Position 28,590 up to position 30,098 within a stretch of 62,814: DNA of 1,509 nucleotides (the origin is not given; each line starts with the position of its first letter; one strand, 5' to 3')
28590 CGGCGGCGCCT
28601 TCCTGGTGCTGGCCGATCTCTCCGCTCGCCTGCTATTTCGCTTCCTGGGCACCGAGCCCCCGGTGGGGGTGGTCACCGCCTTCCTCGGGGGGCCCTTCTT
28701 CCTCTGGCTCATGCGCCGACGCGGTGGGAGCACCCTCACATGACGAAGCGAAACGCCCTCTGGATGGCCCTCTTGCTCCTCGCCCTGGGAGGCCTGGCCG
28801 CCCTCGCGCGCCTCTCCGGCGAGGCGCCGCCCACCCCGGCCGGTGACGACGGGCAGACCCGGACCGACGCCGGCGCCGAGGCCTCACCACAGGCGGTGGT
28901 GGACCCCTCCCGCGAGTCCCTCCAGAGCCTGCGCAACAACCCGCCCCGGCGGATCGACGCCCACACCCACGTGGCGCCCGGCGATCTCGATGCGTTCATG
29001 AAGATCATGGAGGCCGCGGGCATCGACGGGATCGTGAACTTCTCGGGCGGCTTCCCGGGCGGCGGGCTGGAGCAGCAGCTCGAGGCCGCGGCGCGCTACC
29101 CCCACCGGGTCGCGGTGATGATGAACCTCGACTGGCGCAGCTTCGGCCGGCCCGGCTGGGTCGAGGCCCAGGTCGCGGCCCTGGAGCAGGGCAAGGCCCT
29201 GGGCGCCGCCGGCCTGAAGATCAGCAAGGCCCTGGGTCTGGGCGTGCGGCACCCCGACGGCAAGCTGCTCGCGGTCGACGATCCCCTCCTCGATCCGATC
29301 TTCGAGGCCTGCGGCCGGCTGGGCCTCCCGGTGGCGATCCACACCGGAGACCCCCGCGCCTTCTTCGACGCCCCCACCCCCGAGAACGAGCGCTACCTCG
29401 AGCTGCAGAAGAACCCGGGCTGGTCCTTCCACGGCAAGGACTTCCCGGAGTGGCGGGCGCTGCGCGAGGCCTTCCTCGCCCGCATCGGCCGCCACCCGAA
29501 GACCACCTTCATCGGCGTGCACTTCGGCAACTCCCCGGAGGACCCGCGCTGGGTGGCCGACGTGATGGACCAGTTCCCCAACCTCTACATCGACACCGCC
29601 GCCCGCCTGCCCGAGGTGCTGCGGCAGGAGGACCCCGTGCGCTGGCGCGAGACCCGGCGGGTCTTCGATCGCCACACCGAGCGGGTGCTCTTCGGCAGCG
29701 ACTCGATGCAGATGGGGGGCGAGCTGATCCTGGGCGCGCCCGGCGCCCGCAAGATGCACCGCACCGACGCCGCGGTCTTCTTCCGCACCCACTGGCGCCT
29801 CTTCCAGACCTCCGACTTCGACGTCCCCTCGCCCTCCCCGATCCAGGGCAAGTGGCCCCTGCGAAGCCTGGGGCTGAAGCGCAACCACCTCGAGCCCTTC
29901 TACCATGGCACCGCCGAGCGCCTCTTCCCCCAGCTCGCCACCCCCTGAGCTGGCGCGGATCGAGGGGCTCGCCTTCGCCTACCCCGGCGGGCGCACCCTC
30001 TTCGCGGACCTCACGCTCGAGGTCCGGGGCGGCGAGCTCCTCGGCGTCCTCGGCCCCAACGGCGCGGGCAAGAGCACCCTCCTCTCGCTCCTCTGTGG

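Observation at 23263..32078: B12-riboswitch regulon: BtuB-like receptor, beta-propeller lipoprotein, BtuF, BtuC, periplasmic amidohydrolase, BtuD and TonB-like protein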

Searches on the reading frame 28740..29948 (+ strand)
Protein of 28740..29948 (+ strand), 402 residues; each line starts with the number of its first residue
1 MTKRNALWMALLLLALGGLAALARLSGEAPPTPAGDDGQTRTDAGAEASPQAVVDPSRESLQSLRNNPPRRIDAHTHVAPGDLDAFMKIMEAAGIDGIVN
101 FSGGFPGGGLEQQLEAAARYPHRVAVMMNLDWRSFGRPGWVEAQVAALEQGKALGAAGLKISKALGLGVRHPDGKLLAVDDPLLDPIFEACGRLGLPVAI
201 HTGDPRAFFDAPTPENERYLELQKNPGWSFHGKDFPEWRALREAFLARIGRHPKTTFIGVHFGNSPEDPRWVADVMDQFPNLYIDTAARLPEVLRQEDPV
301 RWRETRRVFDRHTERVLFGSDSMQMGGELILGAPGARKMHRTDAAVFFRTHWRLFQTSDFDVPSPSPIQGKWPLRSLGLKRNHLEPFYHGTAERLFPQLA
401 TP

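Call 5: search_protein_families(library=pfam, proteins=[window:28740-29948:+], max_evalue=0.01)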
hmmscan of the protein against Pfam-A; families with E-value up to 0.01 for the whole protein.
window:28740-29948:+ (402 aa): 1 family
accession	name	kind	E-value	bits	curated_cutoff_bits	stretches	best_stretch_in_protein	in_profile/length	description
PF04909.20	Amidohydro_2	-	1.2e-20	74.9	26.4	1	72-397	1-288/289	Amidohydrolase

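Call 6: search_protein_families(library=ncbifam, proteins=[window:28740-29948:+], max_evalue=0.01)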
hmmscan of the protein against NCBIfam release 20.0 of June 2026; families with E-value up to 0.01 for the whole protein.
window:28740-29948:+ (402 aa): 0 families

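Call 8: find_homologous_proteins(query=window:28740-29948:+, max_evalue=0.00001)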
Query window:28740-29948:+ (402 aa): 538 proteins with E <= 0.00001 among 8000 candidates; the best 120 are listed.
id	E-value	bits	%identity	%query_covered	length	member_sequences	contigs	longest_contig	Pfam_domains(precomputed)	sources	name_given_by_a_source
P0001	5.7e-275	929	100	100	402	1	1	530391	PF04909.21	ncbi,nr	ncbi:MAG: amidohydrolase family protein [Deltaproteobacteria bacterium]|nr:amidohydrolase family pro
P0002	5.9e-107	376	54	81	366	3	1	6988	PF04909.21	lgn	-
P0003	6.3e-98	346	52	81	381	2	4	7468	PF04909.21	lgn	-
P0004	2.0e-97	345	52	81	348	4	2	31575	PF04909.21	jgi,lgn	jgi:predicted TIM-barrel fold metal-dependent hydrolase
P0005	2.7e-97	344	52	81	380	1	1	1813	PF04909.21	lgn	-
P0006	2.9e-96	341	51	83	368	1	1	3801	PF04909.21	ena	-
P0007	3.4e-96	340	51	81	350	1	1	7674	PF04909.21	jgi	jgi:predicted TIM-barrel fold metal-dependent hydrolase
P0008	8.9e-96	339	52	81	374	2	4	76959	PF04909.21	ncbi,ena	-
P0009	3.3e-95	337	50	81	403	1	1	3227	PF04909.21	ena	-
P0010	3.0e-94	334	51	81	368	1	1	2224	PF04909.21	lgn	-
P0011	6.8e-94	333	49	81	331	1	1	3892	PF04909.21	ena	-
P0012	1.8e-93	332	51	81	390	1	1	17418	PF04909.21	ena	-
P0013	2.2e-92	328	50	81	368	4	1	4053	PF04909.21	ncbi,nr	ncbi:MAG: amidohydrolase family protein [Myxococcales bacterium]|nr:amidohydrolase family protein [M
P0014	4.3e-92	327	50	81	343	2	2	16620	PF04909.21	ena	-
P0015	4.9e-92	327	51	81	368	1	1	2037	PF04909.21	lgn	-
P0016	6.9e-92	326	50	81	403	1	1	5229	PF04909.21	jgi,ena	-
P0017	9.3e-92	326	50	81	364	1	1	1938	PF04909.21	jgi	jgi:predicted TIM-barrel fold metal-dependent hydrolase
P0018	3.0e-91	324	50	84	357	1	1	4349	PF04909.21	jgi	jgi:predicted TIM-barrel fold metal-dependent hydrolase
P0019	3.8e-91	324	49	81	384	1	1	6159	PF04909.21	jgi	jgi:predicted TIM-barrel fold metal-dependent hydrolase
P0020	8.1e-91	323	49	81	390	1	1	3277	PF04909.21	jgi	jgi:predicted TIM-barrel fold metal-dependent hydrolase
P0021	1.1e-90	322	48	82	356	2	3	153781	PF04909.21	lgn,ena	-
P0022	1.2e-90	322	48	83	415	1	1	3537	PF04909.21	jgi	jgi:predicted TIM-barrel fold metal-dependent hydrolase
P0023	1.9e-90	322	48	80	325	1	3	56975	PF04909.21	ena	-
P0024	3.8e-90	321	50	82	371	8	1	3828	PF04909.21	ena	-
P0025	4.2e-90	320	48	81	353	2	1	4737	PF04909.21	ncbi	-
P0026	4.9e-90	320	48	81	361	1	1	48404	PF04909.21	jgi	jgi:predicted TIM-barrel fold metal-dependent hydrolase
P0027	5.6e-90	320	47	82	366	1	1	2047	PF04909.21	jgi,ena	-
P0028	1.1e-89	319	49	81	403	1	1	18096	PF04909.21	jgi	jgi:predicted TIM-barrel fold metal-dependent hydrolase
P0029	1.3e-89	319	49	83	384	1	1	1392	PF04909.21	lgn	-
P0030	1.5e-89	319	50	81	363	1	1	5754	PF04909.21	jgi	jgi:predicted TIM-barrel fold metal-dependent hydrolase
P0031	1.6e-89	319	50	81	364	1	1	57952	PF04909.21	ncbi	-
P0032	2.1e-89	318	49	81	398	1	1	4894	PF04909.21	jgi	jgi:predicted TIM-barrel fold metal-dependent hydrolase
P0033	2.1e-89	318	47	84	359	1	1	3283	PF04909.21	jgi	jgi:predicted TIM-barrel fold metal-dependent hydrolase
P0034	2.3e-89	318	49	81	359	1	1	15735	PF04909.21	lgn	-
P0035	3.1e-89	318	46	82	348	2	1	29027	PF04909.21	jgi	jgi:predicted TIM-barrel fold metal-dependent hydrolase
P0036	3.3e-89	317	49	81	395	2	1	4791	PF04909.21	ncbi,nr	ncbi:MAG TPA: amidohydrolase family protein [Polyangia bacterium]|nr:amidohydrolase family protein [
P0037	5.6e-89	317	48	82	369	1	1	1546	PF04909.21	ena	-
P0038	6.1e-89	317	49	81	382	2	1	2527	PF04909.21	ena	-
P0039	6.2e-89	317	49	81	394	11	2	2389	PF04909.21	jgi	-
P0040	6.8e-89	316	48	83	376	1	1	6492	PF04909.21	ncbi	-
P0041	7.1e-89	316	48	81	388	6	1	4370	PF04909.21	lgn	-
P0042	7.2e-89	316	42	100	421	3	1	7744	PF04909.21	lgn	-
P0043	7.3e-89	316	48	84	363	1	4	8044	PF04909.21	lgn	-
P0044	1.2e-88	316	48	83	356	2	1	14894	PF04909.21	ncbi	-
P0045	1.2e-88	316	50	81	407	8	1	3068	PF04909.21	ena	-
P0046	1.4e-88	315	48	82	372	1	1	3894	PF04909.21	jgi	-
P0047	1.5e-88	315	49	81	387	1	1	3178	PF04909.21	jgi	jgi:predicted TIM-barrel fold metal-dependent hydrolase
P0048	1.9e-88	315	48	81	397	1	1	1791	PF04909.21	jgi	jgi:predicted TIM-barrel fold metal-dependent hydrolase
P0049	1.9e-88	315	48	82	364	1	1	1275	PF04909.21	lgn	-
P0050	2.1e-88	315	48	81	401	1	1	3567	PF04909.21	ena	-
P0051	2.3e-88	315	48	81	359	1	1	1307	PF04909.21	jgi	jgi:predicted TIM-barrel fold metal-dependent hydrolase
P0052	2.7e-88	314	48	81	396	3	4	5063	PF04909.21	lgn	-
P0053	3.0e-88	314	49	81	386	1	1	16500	PF04909.21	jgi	jgi:predicted TIM-barrel fold metal-dependent hydrolase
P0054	3.1e-88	314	50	81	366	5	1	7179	PF04909.21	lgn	-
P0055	3.3e-88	314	48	83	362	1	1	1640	PF04909.21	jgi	jgi:predicted TIM-barrel fold metal-dependent hydrolase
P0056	3.4e-88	314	46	81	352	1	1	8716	PF04909.21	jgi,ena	-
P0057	3.5e-88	314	48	81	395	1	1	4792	PF04909.21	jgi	jgi:predicted TIM-barrel fold metal-dependent hydrolase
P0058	3.8e-88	314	47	87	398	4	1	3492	PF04909.21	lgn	-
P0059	3.9e-88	314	47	81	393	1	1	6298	PF04909.21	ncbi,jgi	-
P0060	3.9e-88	314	49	83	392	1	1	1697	PF04909.21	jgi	jgi:predicted TIM-barrel fold metal-dependent hydrolase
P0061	4.3e-88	314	49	81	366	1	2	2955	PF04909.21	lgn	-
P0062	4.7e-88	314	48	82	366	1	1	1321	PF04909.21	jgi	jgi:hypothetical protein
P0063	5.1e-88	314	47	82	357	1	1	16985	PF04909.21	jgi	jgi:predicted TIM-barrel fold metal-dependent hydrolase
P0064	5.3e-88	314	48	81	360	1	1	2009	PF04909.21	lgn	-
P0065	5.9e-88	313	49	81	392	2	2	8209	PF04909.21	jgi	jgi:predicted TIM-barrel fold metal-dependent hydrolase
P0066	1.1e-87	312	48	82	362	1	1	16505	PF04909.21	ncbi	-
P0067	1.1e-87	312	48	82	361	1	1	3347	PF04909.21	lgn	-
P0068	1.6e-87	312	48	81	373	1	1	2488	PF04909.21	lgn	-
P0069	1.8e-87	312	48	83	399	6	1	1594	PF04909.21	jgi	jgi:predicted TIM-barrel fold metal-dependent hydrolase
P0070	1.9e-87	312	47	81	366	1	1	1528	PF04909.21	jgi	jgi:predicted TIM-barrel fold metal-dependent hydrolase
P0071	2.2e-87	311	47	83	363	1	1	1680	PF04909.21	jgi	jgi:hypothetical protein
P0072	2.8e-87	311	48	81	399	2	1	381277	PF04909.21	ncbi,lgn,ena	-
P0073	3.2e-87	311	51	77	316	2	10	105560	PF04909.21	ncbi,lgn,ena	-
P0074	4.4e-87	310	48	81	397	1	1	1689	PF04909.21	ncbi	ncbi:MAG TPA: amidohydrolase family protein [Polyangia bacterium]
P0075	5.5e-87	310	48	82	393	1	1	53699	PF04909.21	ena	-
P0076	6.3e-87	310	49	81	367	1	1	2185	PF04909.21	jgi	-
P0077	7.8e-87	310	49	81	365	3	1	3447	PF04909.21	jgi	jgi:predicted TIM-barrel fold metal-dependent hydrolase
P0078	8.0e-87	310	47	81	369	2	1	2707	PF04909.21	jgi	jgi:predicted TIM-barrel fold metal-dependent hydrolase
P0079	8.2e-87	310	49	81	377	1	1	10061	PF04909.21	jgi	jgi:predicted TIM-barrel fold metal-dependent hydrolase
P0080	8.7e-87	310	47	81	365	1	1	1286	PF04909.21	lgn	-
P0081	9.9e-87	309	45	88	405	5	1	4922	PF04909.21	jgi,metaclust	metaclust:\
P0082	1.1e-86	309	48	81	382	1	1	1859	PF04909.21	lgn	-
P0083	1.4e-86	309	46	84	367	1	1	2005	PF04909.21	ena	-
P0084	1.4e-86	309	49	81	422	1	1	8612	PF04909.21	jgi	jgi:predicted TIM-barrel fold metal-dependent hydrolase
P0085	1.5e-86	309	44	96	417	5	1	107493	PF04909.21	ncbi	ncbi:MAG: amidohydrolase family protein [Polyangia bacterium]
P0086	1.5e-86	309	52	72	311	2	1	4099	PF04909.21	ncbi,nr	ncbi:MAG: hypothetical protein H6Q89_3789, partial [Myxococcaceae bacterium]|nr:hypothetical protein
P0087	1.8e-86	308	48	81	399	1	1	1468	PF04909.21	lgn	-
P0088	1.8e-86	308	46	87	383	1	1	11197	PF04909.21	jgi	jgi:predicted TIM-barrel fold metal-dependent hydrolase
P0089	2.4e-86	308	46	84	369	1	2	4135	PF04909.21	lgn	-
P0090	2.7e-86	308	49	81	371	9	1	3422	PF04909.21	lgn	-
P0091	2.7e-86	308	49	81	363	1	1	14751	PF04909.21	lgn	-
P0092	2.7e-86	308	47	83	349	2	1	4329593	PF04909.21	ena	-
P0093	3.0e-86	308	46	89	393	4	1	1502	PF04909.21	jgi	jgi:predicted TIM-barrel fold metal-dependent hydrolase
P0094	3.5e-86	308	48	81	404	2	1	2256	PF04909.21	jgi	jgi:predicted TIM-barrel fold metal-dependent hydrolase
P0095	3.8e-86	307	48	80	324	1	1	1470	PF04909.21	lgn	-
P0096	3.9e-86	307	49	82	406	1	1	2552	PF04909.21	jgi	jgi:predicted TIM-barrel fold metal-dependent hydrolase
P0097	4.5e-86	307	49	82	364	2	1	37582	PF04909.21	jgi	jgi:predicted TIM-barrel fold metal-dependent hydrolase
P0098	5.6e-86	307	48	81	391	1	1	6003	PF04909.21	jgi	jgi:predicted TIM-barrel fold metal-dependent hydrolase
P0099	6.3e-86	307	49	81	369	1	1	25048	PF04909.21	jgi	jgi:predicted TIM-barrel fold metal-dependent hydrolase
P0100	7.2e-86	306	46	83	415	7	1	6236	PF04909.21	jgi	jgi:predicted TIM-barrel fold metal-dependent hydrolase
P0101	7.4e-86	306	49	81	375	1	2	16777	PF04909.21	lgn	-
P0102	1.0e-85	306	46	81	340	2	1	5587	PF04909.21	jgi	jgi:predicted TIM-barrel fold metal-dependent hydrolase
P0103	1.2e-85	306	48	81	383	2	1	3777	PF04909.21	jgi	jgi:predicted TIM-barrel fold metal-dependent hydrolase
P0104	1.2e-85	306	48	81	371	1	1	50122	PF04909.21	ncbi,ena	-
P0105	1.4e-85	306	47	81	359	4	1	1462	PF04909.21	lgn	-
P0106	3.2e-85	304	47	81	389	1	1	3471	PF04909.21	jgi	jgi:predicted TIM-barrel fold metal-dependent hydrolase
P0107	3.4e-85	304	48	82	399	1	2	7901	PF04909.21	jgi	jgi:predicted TIM-barrel fold metal-dependent hydrolase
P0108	6.9e-85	303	49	81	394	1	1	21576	PF04909.21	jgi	jgi:predicted TIM-barrel fold metal-dependent hydrolase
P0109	7.5e-85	303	42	96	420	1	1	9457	PF04909.21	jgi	jgi:predicted TIM-barrel fold metal-dependent hydrolase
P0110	7.9e-85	303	47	81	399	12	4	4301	PF04909.21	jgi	-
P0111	8.3e-85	303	47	81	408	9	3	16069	PF04909.21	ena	-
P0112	1.2e-84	302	48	81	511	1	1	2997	PF04909.21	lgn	-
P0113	1.4e-84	302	46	83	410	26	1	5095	PF04909.21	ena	-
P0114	1.4e-84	302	46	81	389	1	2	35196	PF04909.21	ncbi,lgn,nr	ncbi:MAG: amidohydrolase family protein [Myxococcales bacterium]|nr:amidohydrolase [Myxococcota bact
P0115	1.5e-84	302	43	90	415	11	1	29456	PF04909.21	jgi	-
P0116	1.9e-84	302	47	81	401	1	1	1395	PF04909.21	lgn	-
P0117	2.1e-84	302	48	81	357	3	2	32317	PF04909.21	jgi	jgi:predicted TIM-barrel fold metal-dependent hydrolase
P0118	2.5e-84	301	47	81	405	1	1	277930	PF04909.21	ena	-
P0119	2.8e-84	301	47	81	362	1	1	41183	PF04909.21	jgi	jgi:predicted TIM-barrel fold metal-dependent hydrolase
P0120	3.0e-84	301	47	83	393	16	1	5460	PF04909.21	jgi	jgi:predicted TIM-barrel fold metal-dependent hydrolase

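Call 10: find_related_loci(query=A1, collection=genome_contigs, flank=10000)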
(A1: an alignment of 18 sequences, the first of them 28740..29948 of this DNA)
Query A1 (402 aa) in genome_contigs; peptide patterns used: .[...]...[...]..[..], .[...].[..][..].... (x = any residue, [..] = any of these).
446 stretches matched a pattern; 413 encode a relative of the query (tblastn E <= 1e-3); the best 80 are kept; 80 distinct loci.
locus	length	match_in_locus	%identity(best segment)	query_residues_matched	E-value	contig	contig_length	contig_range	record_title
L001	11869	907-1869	53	71-396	2e-100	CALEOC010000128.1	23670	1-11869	MAG TPA_asm: uncultured Myxococcales bacterium isolate SRR1561992_bin.48_CONCOCT_v1.1_MAG genome assembly, contig: ERZ72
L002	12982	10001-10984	50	71-401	4e-99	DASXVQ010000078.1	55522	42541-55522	MAG TPA_asm: Myxococcales bacterium isolate SMAG_U4749 k141_187016, whole genome shotgun sequence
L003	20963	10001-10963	52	71-396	7e-97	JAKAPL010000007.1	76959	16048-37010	MAG: Myxococcales bacterium isolate YF1.bin66 NODE_276_length_76959_cov_5.221613, whole genome shotgun sequence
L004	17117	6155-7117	51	71-396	7e-97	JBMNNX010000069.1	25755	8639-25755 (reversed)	MAG: Myxococcales bacterium isolate SBF912SR1HQ0023 scaffold_5728_c1, whole genome shotgun sequence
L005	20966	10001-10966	50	71-396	1e-95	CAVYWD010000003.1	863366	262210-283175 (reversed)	MAG: uncultured delta proteobacterium isolate MFD01476.bin.1.33 genome assembly, contig: contig_51925, whole genome shot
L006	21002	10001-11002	50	69-402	2e-95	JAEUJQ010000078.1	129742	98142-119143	MAG: Myxococcaceae bacterium isolate new MAG-73 k141_3483234, whole genome shotgun sequence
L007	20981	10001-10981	48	69-396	4e-95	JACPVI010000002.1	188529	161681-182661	MAG: Myxococcales bacterium isolate NC_groundwater_780_Ag_S2p5_69_11 JBCH_GD18_4_SO25_S179_scaffold_78420, whole genome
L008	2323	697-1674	50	75-402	7e-99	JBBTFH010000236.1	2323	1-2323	MAG: Myxococcota bacterium isolate H32-bin139_1 H32_bin139_1_000000000236, whole genome shotgun sequence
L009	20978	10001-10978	50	67-396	1e-93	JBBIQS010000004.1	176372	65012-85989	MAG: Myxococcales bacterium isolate SLF170214_bin_331 NODE_51_length_176372_cov_4.24761, whole genome shotgun sequence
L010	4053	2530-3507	50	70-396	7e-94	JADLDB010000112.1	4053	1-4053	MAG: Myxococcales bacterium isolate SJ252 c_000000625056, whole genome shotgun sequence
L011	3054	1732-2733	49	63-396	1e-95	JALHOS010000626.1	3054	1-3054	MAG: Myxococcaceae bacterium isolate bin.172 c_000000093078, whole genome shotgun sequence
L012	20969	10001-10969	50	71-396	2e-91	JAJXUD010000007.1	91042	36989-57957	MAG: Myxococcales bacterium isolate BP4.bin7 NODE_195_length_91042_cov_6.614618, whole genome shotgun sequence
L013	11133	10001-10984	50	71-396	4e-91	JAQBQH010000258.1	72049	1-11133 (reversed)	MAG: Myxococcales bacterium isolate RYN_368 scaffold_1903645, whole genome shotgun sequence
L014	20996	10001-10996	46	71-396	2e-90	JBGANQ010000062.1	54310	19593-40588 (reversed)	MAG: Polyangia bacterium isolate MAG_MBR_H10.6 MBRH10-6_opera_contig_2326, whole genome shotgun sequence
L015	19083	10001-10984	47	68-396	7e-91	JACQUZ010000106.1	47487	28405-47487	MAG: Deltaproteobacteria bacterium isolate NC_groundwater_1450_Ag_S-0.65um_64_25 S_p65_S5_coassembly_k141_3336535, whole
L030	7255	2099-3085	47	71-396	7e-88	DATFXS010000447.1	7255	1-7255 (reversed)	MAG TPA_asm: Polyangia bacterium isolate SMAG_U9523 k141_748030, whole genome shotgun sequence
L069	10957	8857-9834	47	71-396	5e-85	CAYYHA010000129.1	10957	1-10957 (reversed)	MAG TPA_asm: uncultured Myxococcia bacterium isolate SRP162660_co1_4 genome assembly, contig: NODE_4718_length_10957_cov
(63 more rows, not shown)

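Call 12: find_encoding_contigs(protein=P0001, flank=10000, max_places=3)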
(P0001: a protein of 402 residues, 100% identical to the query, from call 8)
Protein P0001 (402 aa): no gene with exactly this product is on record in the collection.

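Call 31: search_solved_structures(query=A1, max_evalue=0.01, show_alignments=1)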
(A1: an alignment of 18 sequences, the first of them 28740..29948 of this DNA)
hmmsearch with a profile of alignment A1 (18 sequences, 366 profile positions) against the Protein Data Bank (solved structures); distinct sequences matched with E-value up to 0.01: 0.

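Call 48: search_protein_families(library=pfam, proteins=[L004:13492-14313:-, L004:11566-12732:+], max_evalue=0.001)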
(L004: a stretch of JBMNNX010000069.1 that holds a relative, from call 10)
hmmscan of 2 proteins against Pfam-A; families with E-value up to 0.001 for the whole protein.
L004:13492-14313:- (273 aa): 2 families
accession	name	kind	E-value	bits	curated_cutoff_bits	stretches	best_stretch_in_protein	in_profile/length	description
PF03544.19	TonB_C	-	1.6e-15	57.7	24.6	1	203-265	5-67/79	Gram-negative bacterial TonB protein C-terminal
PF13103.11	TonB_2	-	2.1e-05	25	22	1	215-269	27-81/85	TonB C terminal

L004:11566-12732:+ (388 aa): 1 family
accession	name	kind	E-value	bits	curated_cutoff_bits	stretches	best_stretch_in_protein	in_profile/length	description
PF08308.17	PEGA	-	5.1e-09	36.3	20.8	1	165-232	3-69/71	PEGA domain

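Call 50: predict_structure(alignment_id=A1)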
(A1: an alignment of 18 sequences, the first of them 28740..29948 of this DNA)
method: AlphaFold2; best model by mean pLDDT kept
length: 402 residues; sequences in the alignment: 18
mean_pLDDT: 88.9   pTM: 0.82
mean pLDDT of the five models: 88.9, 88.0, 86.2, 85.9, 85.8
residues with pLDDT >= 90: 286; 70-90: 72; 50-70: 18; < 50: 26
segments of 3 or more residues with pLDDT < 50: 27-51
pLDDT, mean of each block of 10 residues (from residue 1): 79 82 55 42 45 59 90 98 98 98 98 98 98 95 99 99 94 95 98 98 89 91 89 92 96 98 88 96 92 88 95 97 95 86 93 93 77 90 97 98 80
secondary structure, 60 per line:
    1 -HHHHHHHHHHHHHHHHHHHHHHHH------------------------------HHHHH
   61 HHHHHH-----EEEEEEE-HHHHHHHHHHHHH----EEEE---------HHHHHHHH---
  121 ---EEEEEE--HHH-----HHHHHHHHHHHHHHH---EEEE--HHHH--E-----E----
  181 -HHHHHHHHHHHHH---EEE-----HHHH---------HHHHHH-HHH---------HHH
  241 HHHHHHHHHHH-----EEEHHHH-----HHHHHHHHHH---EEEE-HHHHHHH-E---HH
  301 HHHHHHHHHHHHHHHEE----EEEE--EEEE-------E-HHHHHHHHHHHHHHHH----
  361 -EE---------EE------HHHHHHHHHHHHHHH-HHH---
elements in order: H2-25 H56-66 E72-78 H80-92 E97-100 H110-117 E124-129 H140-154 E158-161 H164-167 H182-194 E198-200 H206-209 H219-224 H238-251 E257-259 H260-263 H269-278 E282-285 H287-293 H299-315 E322-325 E328-331 H341-356 H381-395
